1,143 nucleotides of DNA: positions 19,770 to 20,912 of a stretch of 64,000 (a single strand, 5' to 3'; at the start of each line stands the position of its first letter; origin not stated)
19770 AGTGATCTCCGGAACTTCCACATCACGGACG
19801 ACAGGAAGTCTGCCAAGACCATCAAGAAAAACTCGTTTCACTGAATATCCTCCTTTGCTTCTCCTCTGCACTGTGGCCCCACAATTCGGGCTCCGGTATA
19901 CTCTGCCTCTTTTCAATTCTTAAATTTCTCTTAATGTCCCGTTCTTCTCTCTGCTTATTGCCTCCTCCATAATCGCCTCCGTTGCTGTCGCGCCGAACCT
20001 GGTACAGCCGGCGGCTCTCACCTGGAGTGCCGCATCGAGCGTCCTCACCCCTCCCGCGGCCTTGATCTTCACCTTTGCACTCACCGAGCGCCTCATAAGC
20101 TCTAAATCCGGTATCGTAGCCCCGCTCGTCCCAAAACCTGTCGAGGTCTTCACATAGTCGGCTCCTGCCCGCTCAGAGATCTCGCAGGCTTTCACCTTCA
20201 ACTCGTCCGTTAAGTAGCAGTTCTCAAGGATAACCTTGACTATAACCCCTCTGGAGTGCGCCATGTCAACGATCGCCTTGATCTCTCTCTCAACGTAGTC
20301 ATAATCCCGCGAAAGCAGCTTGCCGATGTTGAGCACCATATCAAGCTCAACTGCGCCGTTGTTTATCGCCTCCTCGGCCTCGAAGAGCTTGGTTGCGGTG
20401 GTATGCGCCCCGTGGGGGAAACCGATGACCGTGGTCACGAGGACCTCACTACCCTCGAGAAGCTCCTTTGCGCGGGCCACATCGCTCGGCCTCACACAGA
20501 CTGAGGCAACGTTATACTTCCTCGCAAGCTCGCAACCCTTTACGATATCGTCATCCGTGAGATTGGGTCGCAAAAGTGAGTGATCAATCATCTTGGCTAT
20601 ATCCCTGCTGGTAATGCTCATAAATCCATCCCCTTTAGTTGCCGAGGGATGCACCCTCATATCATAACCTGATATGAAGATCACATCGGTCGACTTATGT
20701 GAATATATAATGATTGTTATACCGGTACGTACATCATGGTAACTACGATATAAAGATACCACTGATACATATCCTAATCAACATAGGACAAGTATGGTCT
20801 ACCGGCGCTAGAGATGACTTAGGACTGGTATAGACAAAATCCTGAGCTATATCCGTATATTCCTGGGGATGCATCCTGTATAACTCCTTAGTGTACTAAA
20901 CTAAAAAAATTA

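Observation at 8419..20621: A 12-kb locus with paired Gfo/Idh/MocA oxidoreductase and xylose-isomerase-like TIM-barrel genes plus DeoC, suggesting an uncharacterised glycoside/polyol pathway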

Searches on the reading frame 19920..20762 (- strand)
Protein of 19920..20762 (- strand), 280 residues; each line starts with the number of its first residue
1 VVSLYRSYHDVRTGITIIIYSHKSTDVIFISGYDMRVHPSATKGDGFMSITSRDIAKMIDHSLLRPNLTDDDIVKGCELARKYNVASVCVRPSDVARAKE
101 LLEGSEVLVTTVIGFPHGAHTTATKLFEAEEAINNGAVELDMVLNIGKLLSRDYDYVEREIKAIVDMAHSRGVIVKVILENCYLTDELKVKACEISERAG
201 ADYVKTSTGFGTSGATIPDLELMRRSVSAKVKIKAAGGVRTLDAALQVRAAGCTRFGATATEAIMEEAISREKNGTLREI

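Call 5: search_protein_families(library=pfam, proteins=[window:19920-20762:-])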
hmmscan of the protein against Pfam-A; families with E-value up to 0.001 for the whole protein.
window:19920-20762:- (280 aa): 1 family
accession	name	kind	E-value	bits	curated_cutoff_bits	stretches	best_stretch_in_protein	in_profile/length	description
PF01791.15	DeoC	-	4.4e-16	59.6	23.8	1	57-253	4-220/229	DeoC/LacD family aldolase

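Call 6: search_protein_families(library=ncbifam, proteins=[window:19920-20762:-], max_evalue=0.00001)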
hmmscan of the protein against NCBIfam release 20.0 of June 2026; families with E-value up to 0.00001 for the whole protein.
window:19920-20762:- (280 aa): 1 family
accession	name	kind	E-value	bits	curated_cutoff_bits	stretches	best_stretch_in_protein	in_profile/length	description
TIGR00126.1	deoC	equivalog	4.9e-73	245.1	117.3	1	55-265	2-210/211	deoxyribose-phosphate aldolase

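Call 91: find_homologous_proteins(query=window:19920-20621:-, max_evalue=1e-40)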
Query window:19920-20621:- (233 aa): 7973 proteins with E <= 1e-40 among 8000 candidates; the best 120 are listed.
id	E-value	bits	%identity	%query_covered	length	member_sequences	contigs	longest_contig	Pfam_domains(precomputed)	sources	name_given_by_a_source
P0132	1.2e-143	494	100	100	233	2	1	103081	PF01791.16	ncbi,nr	ncbi:MAG TPA: deoxyribose-phosphate aldolase [Firmicutes bacterium]|nr:deoxyribose-phosphate aldolas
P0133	1.5e-123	428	85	98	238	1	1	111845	PF01791.16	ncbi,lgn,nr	ncbi:MAG: deoxyribose-phosphate aldolase [Firmicutes bacterium]|nr:deoxyribose-phosphate aldolase [B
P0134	1.7e-111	389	78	98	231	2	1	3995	PF01791.16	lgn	-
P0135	2.2e-107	375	75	99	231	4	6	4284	PF01791.16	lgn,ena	-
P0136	2.1e-104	366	74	99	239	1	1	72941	PF01791.16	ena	-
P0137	4.9e-104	365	73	99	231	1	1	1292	PF01791.16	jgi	jgi:deoxyribose-phosphate aldolase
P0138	7.3e-104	364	75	96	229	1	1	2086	PF01791.16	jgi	jgi:deoxyribose-phosphate aldolase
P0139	1.7e-103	363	74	99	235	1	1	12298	PF01791.16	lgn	-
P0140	2.2e-102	359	75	98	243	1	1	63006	PF01791.16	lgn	-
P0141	5.2e-102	358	72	99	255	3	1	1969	PF01791.16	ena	-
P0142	6.9e-102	358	71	99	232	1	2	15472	PF01791.16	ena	-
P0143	9.0e-102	357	72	99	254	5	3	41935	PF01791.16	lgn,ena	-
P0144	7.0e-101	354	72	99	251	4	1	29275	PF01791.16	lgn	-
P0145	4.8e-100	352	72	98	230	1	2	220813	PF01791.16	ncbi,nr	ncbi:MAG: Deoxyribose-phosphate aldolase 2 [Firmicutes bacterium ADurb.Bin193]|nr:MAG: Deoxyribose-p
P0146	7.3e-100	351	72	97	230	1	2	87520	PF01791.16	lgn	-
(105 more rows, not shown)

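Call 92: find_encoding_contigs(protein=P0133, flank=10000, max_places=1)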
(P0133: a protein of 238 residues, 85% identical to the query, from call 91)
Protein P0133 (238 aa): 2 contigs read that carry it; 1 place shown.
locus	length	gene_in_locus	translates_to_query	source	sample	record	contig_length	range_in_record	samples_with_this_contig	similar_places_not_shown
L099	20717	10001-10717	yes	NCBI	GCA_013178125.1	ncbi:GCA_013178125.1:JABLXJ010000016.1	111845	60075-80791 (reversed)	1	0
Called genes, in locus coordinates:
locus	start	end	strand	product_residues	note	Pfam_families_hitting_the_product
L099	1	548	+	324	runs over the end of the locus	PF03599:CdhD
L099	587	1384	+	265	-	PF00809:Pterin_bind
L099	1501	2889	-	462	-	PF00232:Glyco_hydro_1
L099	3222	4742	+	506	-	PF00392:GntR, PF01547:SBP_bac_1, PF13416:SBP_bac_8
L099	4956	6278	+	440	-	PF01547:SBP_bac_1, PF13416:SBP_bac_8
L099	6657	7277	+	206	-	PF00528:BPD_transp_1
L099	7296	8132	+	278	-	PF00528:BPD_transp_1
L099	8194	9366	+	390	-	PF01208:URO-D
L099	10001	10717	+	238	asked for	PF01791:DeoC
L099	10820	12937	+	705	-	PF00724:Oxidored_FMN, PF00070:Pyr_redox (faint), PF03486:HI0933_like (faint), PF07992:Pyr_redox_2, PF12831:FAD_oxidored (weak), PF13450:NAD_binding_8 (weak), PF13738:Pyr_redox_3 (faint)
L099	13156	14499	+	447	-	PF01547:SBP_bac_1, PF13416:SBP_bac_8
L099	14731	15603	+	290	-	PF00528:BPD_transp_1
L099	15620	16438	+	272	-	PF00528:BPD_transp_1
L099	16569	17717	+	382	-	PF00005:ABC_tran, PF13304:AAA_21 (faint), PF17912:OB_MalK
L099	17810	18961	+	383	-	PF00005:ABC_tran, PF02463:SMC_N (weak), PF17912:OB_MalK, PF08402:TOBE_2 (weak)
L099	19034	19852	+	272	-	PF00392:GntR, PF14502:HTH_41 (weak), PF07702:UTRA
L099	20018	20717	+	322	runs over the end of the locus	PF00480:ROK, PF01869:BcrAD_BadFG (faint)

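Call 94: search_dna_similar(query=window:19920-20621:-, collection=plasmids, mode=protein, max_rows=25, max_evalue=1e-40)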
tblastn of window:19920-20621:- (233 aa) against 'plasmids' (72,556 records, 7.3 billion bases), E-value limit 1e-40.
Records with a match: 48; places in all: 50; records where one place covers at least 80% of the query: 48.
Best place of each record, by identity: <60% 48.
By first word of the organism name: Roseomonas 9; Pediococcus 3; Peribacillus 2; Listeria 2; Proteus 2; Cetobacterium 2; Azospirillum 2; Thioclava 2; Lactiplantibacillus 2; Streptomyces 1; and 21 more.
By predicted mobility (MOB-suite, as given by PLSDB): non-mobilizable 36; mobilizable 7; conjugative 5.
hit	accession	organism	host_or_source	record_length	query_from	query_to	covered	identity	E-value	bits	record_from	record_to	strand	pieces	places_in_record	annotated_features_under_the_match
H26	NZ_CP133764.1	Peribacillus sp. R9-11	sediment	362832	1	210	90%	51.4%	3e-60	211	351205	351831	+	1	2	deoC: deoxyribose-phosphate aldolase | substrate-binding domain-containing protein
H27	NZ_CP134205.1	Streptomyces sp. BB1-1-1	bumble bee,whole organism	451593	7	210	88%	52.5%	1e-60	212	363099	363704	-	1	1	deoC: deoxyribose-phosphate aldolase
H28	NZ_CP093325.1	Bacillus sp. N5-665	whole organism,peat soil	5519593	7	210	88%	52.5%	3e-59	208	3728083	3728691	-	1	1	none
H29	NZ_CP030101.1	Listeria monocytogenes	Environment,water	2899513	8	210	87%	52.7%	2e-59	208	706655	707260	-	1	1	none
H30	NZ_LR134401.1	Listeria monocytogenes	Homo sapiens,Vein blood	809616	8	210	87%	52.7%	2e-59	208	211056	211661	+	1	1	deoC: deoxyribose-phosphate aldolase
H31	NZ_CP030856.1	Runella rosea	Whole organism,fresh water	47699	6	210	88%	51.9%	2e-61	214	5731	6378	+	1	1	deoC: deoxyribose-phosphate aldolase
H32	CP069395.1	Chloroflexota bacterium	single cell,cold seep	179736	3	210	89%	50.7%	1e-54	195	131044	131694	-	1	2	deoC: deoxyribose-phosphate aldolase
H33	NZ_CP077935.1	Staphylococcus aureus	Homo sapiens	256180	9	210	87%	51.0%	6e-52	187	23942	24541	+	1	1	deoC: deoxyribose-phosphate aldolase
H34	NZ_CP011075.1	Brevibacillus laterosporus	Oryza sativa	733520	1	210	90%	48.8%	1e-56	201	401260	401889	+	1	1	deoC: deoxyribose-phosphate aldolase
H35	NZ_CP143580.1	Enterococcus faecalis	Homo sapiens,bacterial isolate,sonicate ...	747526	7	210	88%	49.5%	5e-56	199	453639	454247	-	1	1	deoC: deoxyribose-phosphate aldolase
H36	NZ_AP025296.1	Persicobacter psychrovividus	-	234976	6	210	88%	49.1%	1e-57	204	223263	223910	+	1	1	deoC: deoxyribose-phosphate aldolase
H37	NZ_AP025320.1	Fulvitalea axinellae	-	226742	7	210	88%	49.0%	2e-46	171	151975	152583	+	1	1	deoC: deoxyribose-phosphate aldolase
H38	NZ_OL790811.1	Proteus mirabilis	-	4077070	6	227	95%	45.0%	1e-43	163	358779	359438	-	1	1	none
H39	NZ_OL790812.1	Proteus mirabilis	-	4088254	6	227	95%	45.0%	1e-43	163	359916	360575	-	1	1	none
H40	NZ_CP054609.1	Paenibacillus cellulosilyticus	cell culture,soil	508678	6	210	88%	47.8%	3e-52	188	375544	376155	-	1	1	deoC: deoxyribose-phosphate aldolase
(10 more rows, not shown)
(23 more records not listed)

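Call 96: get_annotated_region(hit=H26, flank=10000)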
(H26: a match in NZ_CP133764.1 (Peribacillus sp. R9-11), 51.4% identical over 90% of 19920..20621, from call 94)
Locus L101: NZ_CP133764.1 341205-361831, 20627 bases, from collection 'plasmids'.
description: Peribacillus sp. R9-11 plasmid pA, complete sequence
organism: Peribacillus sp. R9-11 (NCBI taxid 3073271)
taxonomy: Bacteria; Bacillota; Bacilli; Bacillales; Bacillaceae; Peribacillus; Peribacillus sp. R9-11
host: -; source: sediment; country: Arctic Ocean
typing (MOB-suite, as given by PLSDB): non-mobilizable
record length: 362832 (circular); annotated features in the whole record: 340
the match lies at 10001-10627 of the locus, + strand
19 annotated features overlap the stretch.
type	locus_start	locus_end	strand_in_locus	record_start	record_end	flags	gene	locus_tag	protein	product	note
CDS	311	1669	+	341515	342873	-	-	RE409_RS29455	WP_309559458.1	hypothetical protein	-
CDS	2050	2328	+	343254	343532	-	-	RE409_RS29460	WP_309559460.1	helix-turn-helix domain-containing protein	-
CDS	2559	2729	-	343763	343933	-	-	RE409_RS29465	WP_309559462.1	hypothetical protein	-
CDS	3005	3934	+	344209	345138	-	-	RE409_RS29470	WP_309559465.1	sugar-binding domain-containing protein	-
CDS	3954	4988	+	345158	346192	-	-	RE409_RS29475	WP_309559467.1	galactitol-1-phosphate 5-dehydrogenase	-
CDS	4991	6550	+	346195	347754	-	-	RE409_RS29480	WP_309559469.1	FGGY-family carbohydrate kinase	GO:0005975 - carbohydrate metabolic process [Evidence IEA]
CDS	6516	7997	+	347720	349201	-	-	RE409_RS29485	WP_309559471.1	sugar ABC transporter ATP-binding protein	-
CDS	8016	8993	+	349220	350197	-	-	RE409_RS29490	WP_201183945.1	ABC transporter permease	GO:0008643 - carbohydrate transport [Evidence IEA]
CDS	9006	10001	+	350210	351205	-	-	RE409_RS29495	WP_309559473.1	substrate-binding domain-containing protein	-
CDS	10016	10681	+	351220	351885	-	deoC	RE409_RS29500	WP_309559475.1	deoxyribose-phosphate aldolase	GO:0009264 - deoxyribonucleotide catabolic process [Evidence IEA]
CDS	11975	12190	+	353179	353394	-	-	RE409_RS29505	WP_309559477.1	hypothetical protein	-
CDS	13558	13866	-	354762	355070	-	-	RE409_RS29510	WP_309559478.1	excalibur calcium-binding domain-containing protein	-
CDS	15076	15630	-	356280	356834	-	-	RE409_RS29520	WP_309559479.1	short-chain dehydrogenase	-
CDS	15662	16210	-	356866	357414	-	-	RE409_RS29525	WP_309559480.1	NADPH-dependent FMN reductase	-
CDS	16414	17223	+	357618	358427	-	-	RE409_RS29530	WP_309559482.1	AraC family transcriptional regulator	-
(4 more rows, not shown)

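Call 100: search_protein_families(library=ncbifam, proteins=[L099:8194-9366:+, L099:10820-12937:+, L101:3954-4988:+, L101:4991-6550:+], max_evalue=1e-8)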
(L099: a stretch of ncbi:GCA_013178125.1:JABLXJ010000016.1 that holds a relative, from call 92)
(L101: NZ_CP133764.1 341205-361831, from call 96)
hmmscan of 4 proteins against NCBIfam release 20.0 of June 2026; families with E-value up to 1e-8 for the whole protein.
L099:8194-9366:+ (390 aa): 2 families
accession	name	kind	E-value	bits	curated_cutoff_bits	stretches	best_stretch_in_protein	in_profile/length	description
TIGR01463.1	mtaA_cmuA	subfamily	6.4e-10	38.8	235.4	1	120-297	80-254/340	MtaA/CmuA family methyltransferase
NF004889.0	PRK06252.1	subfamily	1.7e-09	37.1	244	1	189-345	147-299/340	methylcobalamin:coenzyme M methyltransferase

L099:10820-12937:+ (705 aa): 19 families
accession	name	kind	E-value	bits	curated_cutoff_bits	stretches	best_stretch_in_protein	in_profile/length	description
TIGR03997.1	mycofact_OYE_2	equivalog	2.1e-127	426.2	793.15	1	8-681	1-645/645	mycofactocin system FadH/OYE family oxidoreductase 2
NF045599.1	bili_reduct_long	exception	2.1e-115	386.4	750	1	9-676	1-636/641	bilirubin reductase, long form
NF041087.1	bile_acid_BaiCD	equivalog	5.8e-115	384.8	825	1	6-679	1-640/642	bile acid Fe-S flavoenzyme BaiCD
NF045592.1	bili_reduct_N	equivalog_domain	5e-65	220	425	1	9-381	2-363/363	bilirubin reductase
NF006101.0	PRK08255.1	equivalog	3.5e-62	210.6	1078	1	6-350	396-733/768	bifunctional salicylyl-CoA 5-hydroxylase/oxidoreductase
NF010047.0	PRK13523.1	equivalog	1.1e-60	205.5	431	1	8-355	4-328/339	NADPH dehydrogenase NamA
TIGR03996.1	mycofact_OYE_1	hypoth_equivalog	1.5e-46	159.1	627.9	1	10-674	3-629/633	mycofactocin system FadH/OYE family oxidoreductase 1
NF007899.0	PRK10605.1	subfamily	1.4e-30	106.8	403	1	7-346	4-336/365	N-ethylmaleimide reductase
NF009410.0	PRK12771.1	subfamily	1e-17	64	516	1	389-565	129-302/566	NAD(P)-binding protein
TIGR01316.1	gltA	equivalog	6.6e-15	54.8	471.75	1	397-562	132-302/449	NADPH-dependent glutamate synthase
NF009409.0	PRK12770.1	subfamily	2.1e-13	50.1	343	0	387-439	4-59/360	putative glutamate synthase subunit beta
TIGR01317.1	GOGAT_sm_gam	subfamily_domain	2.1e-13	50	447.7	1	360-495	104-242/485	glutamate synthase small subunit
NF010590.0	PRK13984.1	equivalog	8e-12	44.1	946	1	360-552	248-443/611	putative oxidoreductase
NF009454.0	PRK12814.1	equivalog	4e-10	38.7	916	1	389-555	184-346/657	putative NADPH-dependent glutamate synthase small subunit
TIGR02053.1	MerA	equivalog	7.4e-10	38.4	454.45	0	474-637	122-264/465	mercury(II) reductase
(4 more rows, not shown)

L101:3954-4988:+ (344 aa): 23 families
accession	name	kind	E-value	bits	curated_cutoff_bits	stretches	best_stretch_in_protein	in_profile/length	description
NF007642.0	PRK10309.1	equivalog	6.3e-82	275.6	550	1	1-340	1-344/347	galactitol-1-phosphate 5-dehydrogenase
NF041097.1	keto_inos_dh_IolM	equivalog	1.8e-60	204.7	450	1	2-332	30-381/389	scyllo-inosose 3-dehydrogenase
NF003808.0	PRK05396.1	equivalog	3.2e-57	194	380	1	5-330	6-330/341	L-threonine 3-dehydrogenase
TIGR00692.1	tdh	equivalog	3e-54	184.3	458.35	1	13-329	12-329/340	L-threonine 3-dehydrogenase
NF007489.0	PRK10083.1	equivalog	1.9e-50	171.7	376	1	1-340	1-335/339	Zn-dependent oxidoreductase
NF007375.0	PRK09880.1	equivalog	3.7e-42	144.3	469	1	12-332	16-334/344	L-idonate 5-dehydrogenase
TIGR03989.1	Rxyl_3153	subfamily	5.7e-40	137.7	440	2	114-329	139-359/370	NDMA-dependent alcohol dehydrogenase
NF010344.0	PRK13771.1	subfamily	1.8e-39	135.6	349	1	1-332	1-324/334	putative alcohol dehydrogenase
NF041172.1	AcrlCoa_red_Thmprot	equivalog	7.7e-39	133.5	500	1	1-340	1-332/334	acryloyl-CoA reductase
NF006940.0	PRK09422.1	equivalog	8.4e-39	133.5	344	1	1-284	1-286/338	alcohol dehydrogenase AdhP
TIGR03451.1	mycoS_dep_FDH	equivalog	1.5e-37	129.3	512.9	1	12-334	14-352/358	S-(hydroxymethyl)mycothiol dehydrogenase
TIGR03201.1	dearomat_had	equivalog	2.4e-36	125.6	338.65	1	6-334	4-342/349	6-hydroxycyclohex-1-ene-1-carbonyl-CoA dehydrogenase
NF047908.1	AldhRedAhr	equivalog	1.3e-31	109.8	470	1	10-267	14-272/335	NADPH-dependent aldehyde reductase Ahr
TIGR03366.1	HpnZ_proposed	hypoth_equivalog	1.5e-29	103.3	328.1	1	20-280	1-277/315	putative phosphonate catabolism associated alcohol dehydrogenase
TIGR02824.1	quinone_pig3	subfamily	7.8e-29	100.7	296.8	2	113-259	91-242/325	putative NAD(P)H quinone oxidoreductase, PIG3 family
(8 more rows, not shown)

L101:4991-6550:+ (519 aa): 10 families
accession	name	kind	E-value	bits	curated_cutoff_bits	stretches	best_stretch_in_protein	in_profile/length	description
NF003154.0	PRK04123.1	equivalog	2.5e-91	307.1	428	1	2-494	2-537/554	ribulokinase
TIGR01312.1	XylB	equivalog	5.5e-82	275.8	380.25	1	7-490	1-479/481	xylulokinase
TIGR01315.1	5C_CHO_kinase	subfamily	5.4e-74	249.8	408.7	1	6-491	2-534/541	FGGY family pentulose kinase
TIGR01234.1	L-ribulokinase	equivalog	1.6e-69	235.1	583.25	1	5-492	2-528/536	ribulokinase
TIGR01314.1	gntK_FGGY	equivalog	2.8e-52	177.9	648.55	1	6-494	2-493/505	gluconokinase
NF008187.0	PRK10939.1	equivalog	5.1e-50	170.6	528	1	3-487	3-496/521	autoinducer-2 kinase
TIGR01311.1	glycerol_kin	equivalog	1e-40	139.5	590.35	1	5-482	2-482/496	glycerol kinase GlpK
NF000756.0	PRK00047.1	subfamily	2.6e-36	125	498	1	2-481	3-482/502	glycerol kinase GlpK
NF011601.0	PRK15027.1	equivalog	1.3e-35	122.7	912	1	7-498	3-483/484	xylulokinase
TIGR02628.1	fuculo_kin_coli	equivalog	2.1e-32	112.7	470.9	1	6-472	3-464/465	L-fuculokinase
